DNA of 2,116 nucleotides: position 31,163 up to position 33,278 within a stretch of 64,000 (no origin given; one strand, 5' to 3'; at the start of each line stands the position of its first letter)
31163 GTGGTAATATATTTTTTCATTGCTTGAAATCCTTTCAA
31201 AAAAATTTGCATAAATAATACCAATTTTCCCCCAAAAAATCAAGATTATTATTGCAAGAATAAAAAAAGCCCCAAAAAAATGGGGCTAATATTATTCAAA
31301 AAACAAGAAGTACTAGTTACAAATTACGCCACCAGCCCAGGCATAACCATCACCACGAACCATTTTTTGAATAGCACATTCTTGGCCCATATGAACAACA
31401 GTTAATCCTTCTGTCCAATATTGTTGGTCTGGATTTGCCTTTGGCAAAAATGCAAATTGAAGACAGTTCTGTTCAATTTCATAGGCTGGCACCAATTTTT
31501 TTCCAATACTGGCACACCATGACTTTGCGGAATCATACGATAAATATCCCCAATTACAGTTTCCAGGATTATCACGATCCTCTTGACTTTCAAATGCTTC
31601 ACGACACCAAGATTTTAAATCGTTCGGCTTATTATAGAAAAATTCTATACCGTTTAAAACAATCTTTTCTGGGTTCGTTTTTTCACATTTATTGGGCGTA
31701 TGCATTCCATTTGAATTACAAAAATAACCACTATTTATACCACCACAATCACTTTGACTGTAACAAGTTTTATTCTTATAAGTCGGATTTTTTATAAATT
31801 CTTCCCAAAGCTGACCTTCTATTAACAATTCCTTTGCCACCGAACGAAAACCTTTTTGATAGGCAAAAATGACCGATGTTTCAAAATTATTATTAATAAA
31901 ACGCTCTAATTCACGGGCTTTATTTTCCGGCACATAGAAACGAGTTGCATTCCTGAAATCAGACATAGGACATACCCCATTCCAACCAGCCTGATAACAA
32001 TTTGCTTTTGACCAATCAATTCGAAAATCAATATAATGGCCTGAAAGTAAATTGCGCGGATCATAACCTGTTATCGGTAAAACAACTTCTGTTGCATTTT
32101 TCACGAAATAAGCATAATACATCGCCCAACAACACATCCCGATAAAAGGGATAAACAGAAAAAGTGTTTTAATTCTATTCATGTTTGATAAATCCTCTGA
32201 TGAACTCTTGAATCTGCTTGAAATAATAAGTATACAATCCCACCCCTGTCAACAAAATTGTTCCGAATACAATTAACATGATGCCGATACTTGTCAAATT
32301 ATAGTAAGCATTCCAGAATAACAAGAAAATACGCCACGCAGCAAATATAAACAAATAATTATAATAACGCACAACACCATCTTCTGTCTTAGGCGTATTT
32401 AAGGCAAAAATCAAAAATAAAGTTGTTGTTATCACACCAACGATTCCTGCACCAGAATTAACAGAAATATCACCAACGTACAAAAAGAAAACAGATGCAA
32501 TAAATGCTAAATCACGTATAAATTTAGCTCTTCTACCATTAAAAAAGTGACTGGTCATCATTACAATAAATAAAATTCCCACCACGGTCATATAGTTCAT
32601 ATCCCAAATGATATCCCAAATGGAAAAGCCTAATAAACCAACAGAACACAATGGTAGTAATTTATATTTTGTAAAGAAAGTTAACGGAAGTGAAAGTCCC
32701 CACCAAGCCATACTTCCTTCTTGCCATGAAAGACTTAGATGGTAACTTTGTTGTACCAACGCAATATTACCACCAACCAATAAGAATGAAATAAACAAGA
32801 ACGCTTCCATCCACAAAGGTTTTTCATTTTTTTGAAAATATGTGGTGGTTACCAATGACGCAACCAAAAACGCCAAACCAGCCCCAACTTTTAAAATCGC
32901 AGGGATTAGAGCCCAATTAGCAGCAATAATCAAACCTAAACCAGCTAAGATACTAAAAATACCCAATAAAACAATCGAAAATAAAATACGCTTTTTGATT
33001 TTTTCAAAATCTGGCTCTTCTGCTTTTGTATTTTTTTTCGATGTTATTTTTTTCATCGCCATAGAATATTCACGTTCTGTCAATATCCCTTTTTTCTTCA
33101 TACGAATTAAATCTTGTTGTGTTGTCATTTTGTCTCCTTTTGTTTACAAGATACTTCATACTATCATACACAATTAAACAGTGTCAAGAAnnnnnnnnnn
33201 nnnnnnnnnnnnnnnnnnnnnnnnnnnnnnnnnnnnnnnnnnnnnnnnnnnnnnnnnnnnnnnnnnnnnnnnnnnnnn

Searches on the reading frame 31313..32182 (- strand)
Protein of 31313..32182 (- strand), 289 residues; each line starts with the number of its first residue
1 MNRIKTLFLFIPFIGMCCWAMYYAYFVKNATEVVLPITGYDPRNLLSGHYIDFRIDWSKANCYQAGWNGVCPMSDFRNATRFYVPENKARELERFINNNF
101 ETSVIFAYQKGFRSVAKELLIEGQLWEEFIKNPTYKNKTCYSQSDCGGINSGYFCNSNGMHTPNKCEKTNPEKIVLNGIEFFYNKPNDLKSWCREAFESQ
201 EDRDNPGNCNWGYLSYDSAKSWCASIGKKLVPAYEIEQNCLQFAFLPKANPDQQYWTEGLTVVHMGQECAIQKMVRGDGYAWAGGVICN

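Call 12: search_protein_families(library=pfam, proteins=[window:31313-32182:-], max_evalue=0.001)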
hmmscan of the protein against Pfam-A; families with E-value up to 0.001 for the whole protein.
window:31313-32182:- (289 aa): 1 family
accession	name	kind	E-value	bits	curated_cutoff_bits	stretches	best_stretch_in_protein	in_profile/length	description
PF14345.11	GDYXXLXY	-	1.4e-08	35.1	27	1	20-59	9-48/153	GDYXXLXY protein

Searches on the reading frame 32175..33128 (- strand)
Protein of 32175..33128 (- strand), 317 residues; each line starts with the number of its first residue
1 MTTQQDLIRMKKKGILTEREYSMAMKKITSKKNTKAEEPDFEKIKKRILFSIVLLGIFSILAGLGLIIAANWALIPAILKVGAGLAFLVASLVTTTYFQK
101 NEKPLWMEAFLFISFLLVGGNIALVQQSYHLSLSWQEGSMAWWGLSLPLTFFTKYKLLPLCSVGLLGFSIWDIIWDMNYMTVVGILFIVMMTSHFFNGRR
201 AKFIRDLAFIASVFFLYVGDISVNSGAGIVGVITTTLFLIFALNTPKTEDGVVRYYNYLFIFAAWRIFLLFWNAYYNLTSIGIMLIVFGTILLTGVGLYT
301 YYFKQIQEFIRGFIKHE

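Call 12: search_protein_families(library=pfam, proteins=[window:32175-33128:-], max_evalue=0.001)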
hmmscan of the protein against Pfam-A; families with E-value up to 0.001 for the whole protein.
window:32175-33128:- (317 aa): 1 family
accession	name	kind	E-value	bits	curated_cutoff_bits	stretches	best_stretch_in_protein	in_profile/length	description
PF09925.14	DUF2157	-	1.3e-24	87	32.4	1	12-157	5-144/146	Predicted membrane protein (DUF2157)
